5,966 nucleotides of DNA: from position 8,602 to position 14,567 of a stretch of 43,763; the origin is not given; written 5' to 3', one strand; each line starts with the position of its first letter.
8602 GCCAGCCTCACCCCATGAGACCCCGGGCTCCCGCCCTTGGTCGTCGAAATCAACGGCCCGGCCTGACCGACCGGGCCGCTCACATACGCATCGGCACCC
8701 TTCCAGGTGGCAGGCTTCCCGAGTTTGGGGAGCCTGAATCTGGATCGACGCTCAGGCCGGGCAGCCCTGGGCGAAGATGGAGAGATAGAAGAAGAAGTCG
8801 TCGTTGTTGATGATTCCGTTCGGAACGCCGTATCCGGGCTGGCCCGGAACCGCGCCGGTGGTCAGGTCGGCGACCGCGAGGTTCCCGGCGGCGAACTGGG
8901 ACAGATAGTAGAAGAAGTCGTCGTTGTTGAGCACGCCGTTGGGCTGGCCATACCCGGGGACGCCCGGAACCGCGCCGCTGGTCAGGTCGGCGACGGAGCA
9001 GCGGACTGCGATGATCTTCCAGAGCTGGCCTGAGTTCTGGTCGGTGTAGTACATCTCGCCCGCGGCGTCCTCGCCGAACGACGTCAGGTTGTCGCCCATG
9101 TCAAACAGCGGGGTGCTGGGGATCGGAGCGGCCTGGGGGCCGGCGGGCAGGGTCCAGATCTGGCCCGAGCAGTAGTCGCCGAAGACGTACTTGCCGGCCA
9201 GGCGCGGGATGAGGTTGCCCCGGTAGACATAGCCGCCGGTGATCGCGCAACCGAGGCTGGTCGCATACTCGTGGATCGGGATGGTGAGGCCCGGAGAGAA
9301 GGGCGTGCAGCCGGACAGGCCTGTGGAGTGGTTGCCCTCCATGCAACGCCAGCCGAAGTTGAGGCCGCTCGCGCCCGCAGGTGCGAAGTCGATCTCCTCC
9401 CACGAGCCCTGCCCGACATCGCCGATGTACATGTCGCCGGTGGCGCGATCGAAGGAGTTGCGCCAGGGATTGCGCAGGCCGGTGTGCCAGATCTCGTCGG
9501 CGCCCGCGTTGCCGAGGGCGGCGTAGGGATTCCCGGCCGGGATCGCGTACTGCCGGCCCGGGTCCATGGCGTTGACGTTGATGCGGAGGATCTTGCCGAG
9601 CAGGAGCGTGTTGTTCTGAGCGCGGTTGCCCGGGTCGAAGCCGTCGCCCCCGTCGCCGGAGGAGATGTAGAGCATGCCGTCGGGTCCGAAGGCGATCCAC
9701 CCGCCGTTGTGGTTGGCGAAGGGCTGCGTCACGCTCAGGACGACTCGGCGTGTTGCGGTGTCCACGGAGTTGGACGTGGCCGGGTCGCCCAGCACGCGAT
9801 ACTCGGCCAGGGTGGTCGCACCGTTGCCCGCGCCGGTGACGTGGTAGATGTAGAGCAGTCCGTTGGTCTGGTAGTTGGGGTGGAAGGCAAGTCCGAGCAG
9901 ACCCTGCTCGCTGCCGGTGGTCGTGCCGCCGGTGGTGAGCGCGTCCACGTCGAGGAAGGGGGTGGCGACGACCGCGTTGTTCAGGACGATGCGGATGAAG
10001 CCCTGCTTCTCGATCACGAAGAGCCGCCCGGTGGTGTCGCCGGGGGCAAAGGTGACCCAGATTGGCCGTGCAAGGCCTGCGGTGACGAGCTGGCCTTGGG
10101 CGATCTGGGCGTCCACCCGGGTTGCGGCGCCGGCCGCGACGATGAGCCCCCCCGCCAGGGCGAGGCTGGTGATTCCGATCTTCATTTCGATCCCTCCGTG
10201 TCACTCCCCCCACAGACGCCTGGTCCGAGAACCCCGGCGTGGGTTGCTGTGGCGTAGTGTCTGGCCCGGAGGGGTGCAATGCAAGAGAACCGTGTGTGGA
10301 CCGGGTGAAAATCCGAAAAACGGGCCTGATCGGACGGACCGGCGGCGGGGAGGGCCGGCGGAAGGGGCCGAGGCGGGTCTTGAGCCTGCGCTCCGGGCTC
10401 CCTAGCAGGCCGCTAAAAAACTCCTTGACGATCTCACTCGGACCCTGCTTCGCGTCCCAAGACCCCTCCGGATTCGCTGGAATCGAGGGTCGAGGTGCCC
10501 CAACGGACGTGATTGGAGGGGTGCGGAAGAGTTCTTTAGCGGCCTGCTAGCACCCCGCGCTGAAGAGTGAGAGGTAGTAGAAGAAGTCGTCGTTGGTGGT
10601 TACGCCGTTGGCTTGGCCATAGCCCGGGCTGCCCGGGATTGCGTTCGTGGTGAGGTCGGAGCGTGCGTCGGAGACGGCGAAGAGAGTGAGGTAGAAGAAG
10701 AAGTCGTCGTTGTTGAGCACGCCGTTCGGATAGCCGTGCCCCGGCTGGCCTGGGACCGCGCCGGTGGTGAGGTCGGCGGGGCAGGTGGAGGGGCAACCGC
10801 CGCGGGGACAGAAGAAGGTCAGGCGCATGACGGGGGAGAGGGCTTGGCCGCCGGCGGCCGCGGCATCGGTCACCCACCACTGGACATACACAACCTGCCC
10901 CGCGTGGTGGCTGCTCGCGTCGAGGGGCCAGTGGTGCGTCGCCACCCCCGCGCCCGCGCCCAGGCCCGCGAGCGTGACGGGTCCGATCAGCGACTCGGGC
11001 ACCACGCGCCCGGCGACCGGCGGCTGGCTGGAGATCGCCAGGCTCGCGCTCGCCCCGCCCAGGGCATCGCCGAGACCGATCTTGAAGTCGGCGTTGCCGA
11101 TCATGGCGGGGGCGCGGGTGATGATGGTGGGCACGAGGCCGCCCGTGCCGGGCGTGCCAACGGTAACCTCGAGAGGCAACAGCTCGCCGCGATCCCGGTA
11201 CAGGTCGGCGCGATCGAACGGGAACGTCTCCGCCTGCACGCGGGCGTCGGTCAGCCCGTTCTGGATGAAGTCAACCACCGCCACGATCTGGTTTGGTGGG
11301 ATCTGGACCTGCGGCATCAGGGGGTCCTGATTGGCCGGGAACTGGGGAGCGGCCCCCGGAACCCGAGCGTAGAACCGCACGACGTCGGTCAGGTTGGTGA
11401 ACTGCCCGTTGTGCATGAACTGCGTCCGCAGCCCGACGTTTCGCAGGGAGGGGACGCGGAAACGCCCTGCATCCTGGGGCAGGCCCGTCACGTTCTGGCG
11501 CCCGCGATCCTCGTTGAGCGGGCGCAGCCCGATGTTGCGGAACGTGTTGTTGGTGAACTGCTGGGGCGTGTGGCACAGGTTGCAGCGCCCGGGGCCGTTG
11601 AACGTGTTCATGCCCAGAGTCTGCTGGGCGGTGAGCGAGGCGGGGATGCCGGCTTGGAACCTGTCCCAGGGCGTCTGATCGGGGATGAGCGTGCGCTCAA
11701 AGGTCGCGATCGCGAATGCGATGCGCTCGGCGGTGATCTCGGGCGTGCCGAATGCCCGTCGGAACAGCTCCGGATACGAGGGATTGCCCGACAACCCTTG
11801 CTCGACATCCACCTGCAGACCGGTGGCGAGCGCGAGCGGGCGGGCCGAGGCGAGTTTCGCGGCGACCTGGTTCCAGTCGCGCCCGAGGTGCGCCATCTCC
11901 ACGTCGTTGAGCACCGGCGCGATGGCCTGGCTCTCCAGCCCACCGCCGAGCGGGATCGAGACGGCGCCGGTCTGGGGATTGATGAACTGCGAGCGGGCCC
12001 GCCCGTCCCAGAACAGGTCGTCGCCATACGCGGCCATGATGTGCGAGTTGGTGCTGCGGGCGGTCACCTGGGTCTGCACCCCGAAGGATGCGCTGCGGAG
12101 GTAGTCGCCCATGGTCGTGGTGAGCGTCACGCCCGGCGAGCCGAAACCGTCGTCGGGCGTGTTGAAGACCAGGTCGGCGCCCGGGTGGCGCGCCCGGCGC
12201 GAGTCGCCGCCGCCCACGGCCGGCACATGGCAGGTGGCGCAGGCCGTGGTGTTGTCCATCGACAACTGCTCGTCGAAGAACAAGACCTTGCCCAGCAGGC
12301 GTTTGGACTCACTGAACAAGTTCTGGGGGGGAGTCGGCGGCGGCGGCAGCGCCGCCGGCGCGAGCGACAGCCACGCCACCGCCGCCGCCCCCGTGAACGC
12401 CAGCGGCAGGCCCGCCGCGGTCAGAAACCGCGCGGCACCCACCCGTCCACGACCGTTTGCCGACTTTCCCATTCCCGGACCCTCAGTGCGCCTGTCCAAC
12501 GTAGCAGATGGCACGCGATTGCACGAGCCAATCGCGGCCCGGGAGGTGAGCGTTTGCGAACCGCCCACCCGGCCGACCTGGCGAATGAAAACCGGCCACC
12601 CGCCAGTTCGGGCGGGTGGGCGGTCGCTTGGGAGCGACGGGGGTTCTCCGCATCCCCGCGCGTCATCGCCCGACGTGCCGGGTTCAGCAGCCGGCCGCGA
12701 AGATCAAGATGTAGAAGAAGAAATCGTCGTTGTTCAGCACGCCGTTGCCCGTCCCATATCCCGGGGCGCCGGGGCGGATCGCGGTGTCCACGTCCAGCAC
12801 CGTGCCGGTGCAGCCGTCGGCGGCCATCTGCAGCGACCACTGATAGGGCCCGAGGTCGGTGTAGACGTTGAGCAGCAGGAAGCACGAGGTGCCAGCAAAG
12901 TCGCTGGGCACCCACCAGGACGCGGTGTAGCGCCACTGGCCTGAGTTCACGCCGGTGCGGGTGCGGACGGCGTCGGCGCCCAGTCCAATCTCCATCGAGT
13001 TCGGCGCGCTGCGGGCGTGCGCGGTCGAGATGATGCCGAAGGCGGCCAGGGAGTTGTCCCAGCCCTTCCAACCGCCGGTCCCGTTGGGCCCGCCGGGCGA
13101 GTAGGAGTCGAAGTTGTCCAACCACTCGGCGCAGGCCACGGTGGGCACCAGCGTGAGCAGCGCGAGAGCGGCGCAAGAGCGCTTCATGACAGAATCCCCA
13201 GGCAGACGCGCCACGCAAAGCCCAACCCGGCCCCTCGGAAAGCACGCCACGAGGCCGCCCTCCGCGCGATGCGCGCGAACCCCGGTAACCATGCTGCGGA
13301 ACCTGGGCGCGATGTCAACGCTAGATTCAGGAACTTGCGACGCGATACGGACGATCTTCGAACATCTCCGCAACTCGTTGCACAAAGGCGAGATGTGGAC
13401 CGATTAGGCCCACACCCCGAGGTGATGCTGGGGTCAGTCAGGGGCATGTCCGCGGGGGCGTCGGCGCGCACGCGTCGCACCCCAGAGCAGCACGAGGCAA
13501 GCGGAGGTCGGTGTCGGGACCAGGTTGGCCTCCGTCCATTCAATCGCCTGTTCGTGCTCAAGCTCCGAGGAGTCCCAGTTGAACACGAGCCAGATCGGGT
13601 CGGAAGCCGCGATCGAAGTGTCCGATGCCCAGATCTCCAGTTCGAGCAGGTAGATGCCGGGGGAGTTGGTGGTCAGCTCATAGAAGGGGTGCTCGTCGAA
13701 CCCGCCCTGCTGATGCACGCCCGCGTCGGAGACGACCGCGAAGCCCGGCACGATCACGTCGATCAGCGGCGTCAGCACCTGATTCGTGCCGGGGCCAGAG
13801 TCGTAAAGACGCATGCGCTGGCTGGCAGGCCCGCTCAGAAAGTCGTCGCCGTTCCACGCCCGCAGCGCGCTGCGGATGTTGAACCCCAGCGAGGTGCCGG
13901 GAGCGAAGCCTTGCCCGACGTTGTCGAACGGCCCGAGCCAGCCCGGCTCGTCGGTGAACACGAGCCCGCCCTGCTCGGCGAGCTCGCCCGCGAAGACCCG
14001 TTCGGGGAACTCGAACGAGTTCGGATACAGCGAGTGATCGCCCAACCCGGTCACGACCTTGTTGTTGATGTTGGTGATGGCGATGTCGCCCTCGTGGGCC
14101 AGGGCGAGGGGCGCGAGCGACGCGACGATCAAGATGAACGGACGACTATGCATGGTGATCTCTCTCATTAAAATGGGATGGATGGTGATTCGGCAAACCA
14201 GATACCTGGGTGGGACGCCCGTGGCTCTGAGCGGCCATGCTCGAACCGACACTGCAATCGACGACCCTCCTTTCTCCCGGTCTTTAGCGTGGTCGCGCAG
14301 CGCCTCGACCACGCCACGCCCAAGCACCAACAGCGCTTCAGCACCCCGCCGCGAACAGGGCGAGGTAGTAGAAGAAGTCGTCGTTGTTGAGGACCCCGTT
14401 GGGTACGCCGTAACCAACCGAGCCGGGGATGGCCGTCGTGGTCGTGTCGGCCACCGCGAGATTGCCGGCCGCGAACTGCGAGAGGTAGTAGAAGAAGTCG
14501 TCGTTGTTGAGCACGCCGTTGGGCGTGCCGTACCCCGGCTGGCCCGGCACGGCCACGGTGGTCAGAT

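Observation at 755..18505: Array of ten secreted proteins with unrelated N-terminal domains, all ending in one Cys-bounded, duplicated dockerin-like module that stops at Gly-Cys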

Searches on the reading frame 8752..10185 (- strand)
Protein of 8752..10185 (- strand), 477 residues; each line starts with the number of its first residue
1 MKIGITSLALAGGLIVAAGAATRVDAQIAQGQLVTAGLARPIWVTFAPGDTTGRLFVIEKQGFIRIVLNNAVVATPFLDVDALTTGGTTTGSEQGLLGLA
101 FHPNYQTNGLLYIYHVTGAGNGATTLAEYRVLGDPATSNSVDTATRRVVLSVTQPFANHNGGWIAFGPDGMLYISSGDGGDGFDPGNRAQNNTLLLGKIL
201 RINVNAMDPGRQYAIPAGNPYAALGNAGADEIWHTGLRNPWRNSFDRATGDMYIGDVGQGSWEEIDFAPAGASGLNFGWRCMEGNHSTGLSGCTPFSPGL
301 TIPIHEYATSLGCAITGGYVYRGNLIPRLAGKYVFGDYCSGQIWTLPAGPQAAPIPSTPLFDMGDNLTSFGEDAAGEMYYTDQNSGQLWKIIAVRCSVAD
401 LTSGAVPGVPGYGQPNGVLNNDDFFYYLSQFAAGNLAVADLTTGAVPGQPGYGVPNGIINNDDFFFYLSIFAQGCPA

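Call 4: search_protein_families(library=ncbifam, proteins=[window:8752-10185:-], max_evalue=0.01)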
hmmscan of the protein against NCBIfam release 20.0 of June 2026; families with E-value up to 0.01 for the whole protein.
window:8752-10185:- (477 aa): 2 families
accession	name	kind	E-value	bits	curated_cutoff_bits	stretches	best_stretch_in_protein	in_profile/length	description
NF041540.1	dockerin_GC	domain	3e-24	85.2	29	1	396-475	1-67/67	GC-type dockerin domain-anchored protein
TIGR03606.1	non_repeat_PQQ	subfamily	1.3e-12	47.3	434.55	1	32-284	23-272/454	glucose/sorbosone family PQQ-dependent dehydrogenase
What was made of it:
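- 8752..10185 (-): Gene 6: signal peptide, glucose/sorbosone dehydrogenase (PQQ-type beta-propeller), tail (8752-9000; ends GCPA). NF041540, 85.2 bits (call 4).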

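Call 5: search_protein_families(library=pfam, proteins=[window:8752-10185:-], max_evalue=0.01)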
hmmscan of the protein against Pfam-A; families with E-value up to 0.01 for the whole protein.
window:8752-10185:- (477 aa): 1 family
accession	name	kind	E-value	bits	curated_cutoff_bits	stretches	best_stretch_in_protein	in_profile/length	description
PF07995.17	GSDH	-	4.3e-36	125.3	25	1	40-388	3-330/332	Glucose / Sorbosone dehydrogenase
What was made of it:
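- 8752..10185 (-): PF07995, 125.3 bits (call 5).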

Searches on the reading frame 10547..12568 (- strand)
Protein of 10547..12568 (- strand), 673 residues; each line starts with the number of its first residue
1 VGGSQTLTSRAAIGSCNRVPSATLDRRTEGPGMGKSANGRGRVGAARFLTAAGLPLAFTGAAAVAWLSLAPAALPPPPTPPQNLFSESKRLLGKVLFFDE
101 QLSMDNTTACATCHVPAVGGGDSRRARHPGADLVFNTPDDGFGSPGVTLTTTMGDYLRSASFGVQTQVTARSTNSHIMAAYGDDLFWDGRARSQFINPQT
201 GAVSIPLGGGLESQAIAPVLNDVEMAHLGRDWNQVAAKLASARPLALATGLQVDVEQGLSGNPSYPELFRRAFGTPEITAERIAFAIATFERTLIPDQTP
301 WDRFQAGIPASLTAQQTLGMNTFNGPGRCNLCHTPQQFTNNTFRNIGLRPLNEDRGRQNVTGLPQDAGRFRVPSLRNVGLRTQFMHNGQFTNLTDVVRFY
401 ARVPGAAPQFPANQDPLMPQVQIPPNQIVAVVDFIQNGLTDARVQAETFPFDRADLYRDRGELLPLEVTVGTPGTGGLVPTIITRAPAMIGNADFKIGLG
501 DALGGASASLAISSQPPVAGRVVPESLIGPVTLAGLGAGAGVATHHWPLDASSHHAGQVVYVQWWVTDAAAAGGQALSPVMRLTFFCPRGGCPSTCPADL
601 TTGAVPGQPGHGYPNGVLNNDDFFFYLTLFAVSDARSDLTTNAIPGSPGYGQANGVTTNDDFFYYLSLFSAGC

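Call 4: search_protein_families(library=ncbifam, proteins=[window:10547-12568:-], max_evalue=0.01)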
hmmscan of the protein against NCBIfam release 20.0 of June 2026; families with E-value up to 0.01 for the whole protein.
window:10547-12568:- (673 aa): 4 families
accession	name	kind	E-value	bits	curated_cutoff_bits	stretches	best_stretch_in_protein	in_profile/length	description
TIGR03791.1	TTQ_mauG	equivalog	4.2e-38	131.2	443.85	2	257-409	99-253/291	tryptophan tryptophylquinone biosynthesis enzyme MauG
TIGR04039.1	MXAN_0977_Heme2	hypoth_equivalog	9.6e-37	126.8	362.85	2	234-405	86-280/336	MbnH family di-heme enzyme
TIGR03981.2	SAM_quin_mod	hypoth_equivalog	7.3e-29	100.9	340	2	274-401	223-359/411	His-Xaa-Ser system-associated MauG-like protein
NF041540.1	dockerin_GC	domain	2.4e-21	75.9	29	1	596-673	1-67/67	GC-type dockerin domain-anchored protein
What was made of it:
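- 10547..12472 (-): Gene 7: signal peptide, di-haem cytochrome c peroxidase/MauG-like enzyme, tail (10547-10783). NF041540, 75.9 bits (call 4).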

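Call 5: search_protein_families(library=pfam, proteins=[window:10547-12568:-], max_evalue=0.01)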
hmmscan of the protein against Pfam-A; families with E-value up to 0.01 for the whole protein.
window:10547-12568:- (673 aa): 1 family
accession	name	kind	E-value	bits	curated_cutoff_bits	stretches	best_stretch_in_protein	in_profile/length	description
PF03150.19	CCP_MauG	-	4.8e-38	131.6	25.6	1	89-307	3-146/149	Di-haem cytochrome c peroxidase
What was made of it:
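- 10547..12472 (-): PF03150, 131.6 bits (call 5).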

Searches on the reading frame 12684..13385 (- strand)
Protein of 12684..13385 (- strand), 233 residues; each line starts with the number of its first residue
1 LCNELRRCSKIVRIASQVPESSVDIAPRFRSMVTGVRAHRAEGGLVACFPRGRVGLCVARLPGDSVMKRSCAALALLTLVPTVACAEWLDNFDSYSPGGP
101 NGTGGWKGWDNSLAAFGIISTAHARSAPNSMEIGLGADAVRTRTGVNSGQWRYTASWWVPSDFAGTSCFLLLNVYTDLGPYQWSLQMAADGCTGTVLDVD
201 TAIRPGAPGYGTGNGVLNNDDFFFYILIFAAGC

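Call 4: search_protein_families(library=ncbifam, proteins=[window:12684-13385:-], max_evalue=0.01)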
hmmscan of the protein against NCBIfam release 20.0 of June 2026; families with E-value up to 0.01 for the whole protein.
window:12684-13385:- (233 aa): 1 family
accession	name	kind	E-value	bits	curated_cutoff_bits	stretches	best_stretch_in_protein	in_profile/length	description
NF041540.1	dockerin_GC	domain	3e-06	27.5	29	1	201-233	41-67/67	GC-type dockerin domain-anchored protein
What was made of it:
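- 12684..13187 (-): Gene 8: small secreted protein with a single-repeat tail (12684-12812). It is an internally deleted copy of a gene that has a full double tail in a related MAG. NF041540, 27.5 bits, below the cut-off of 29 (call 4).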

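Call 5: search_protein_families(library=pfam, proteins=[window:12684-13385:-], max_evalue=0.01)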
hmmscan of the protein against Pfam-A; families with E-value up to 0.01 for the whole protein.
window:12684-13385:- (233 aa): 0 families

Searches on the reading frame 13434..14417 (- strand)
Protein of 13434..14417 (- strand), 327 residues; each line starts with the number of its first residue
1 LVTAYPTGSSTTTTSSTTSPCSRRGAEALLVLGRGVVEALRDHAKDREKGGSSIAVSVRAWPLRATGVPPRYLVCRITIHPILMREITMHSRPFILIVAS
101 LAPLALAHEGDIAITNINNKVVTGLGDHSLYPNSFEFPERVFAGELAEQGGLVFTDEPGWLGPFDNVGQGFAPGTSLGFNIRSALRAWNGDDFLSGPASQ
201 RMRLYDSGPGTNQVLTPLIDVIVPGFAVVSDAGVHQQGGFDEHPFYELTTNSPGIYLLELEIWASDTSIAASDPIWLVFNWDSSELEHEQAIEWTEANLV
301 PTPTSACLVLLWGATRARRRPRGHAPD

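Call 11: search_protein_families(library=ncbifam, proteins=[window:13434-14417:-], max_evalue=0.01)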
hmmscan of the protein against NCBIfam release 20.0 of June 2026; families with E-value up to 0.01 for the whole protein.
window:13434-14417:- (327 aa): 0 families

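Call 48: search_protein_families(library=pfam, proteins=[window:13434-14417:-], max_evalue=0.001)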
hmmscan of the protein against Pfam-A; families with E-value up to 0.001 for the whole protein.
window:13434-14417:- (327 aa): 0 families
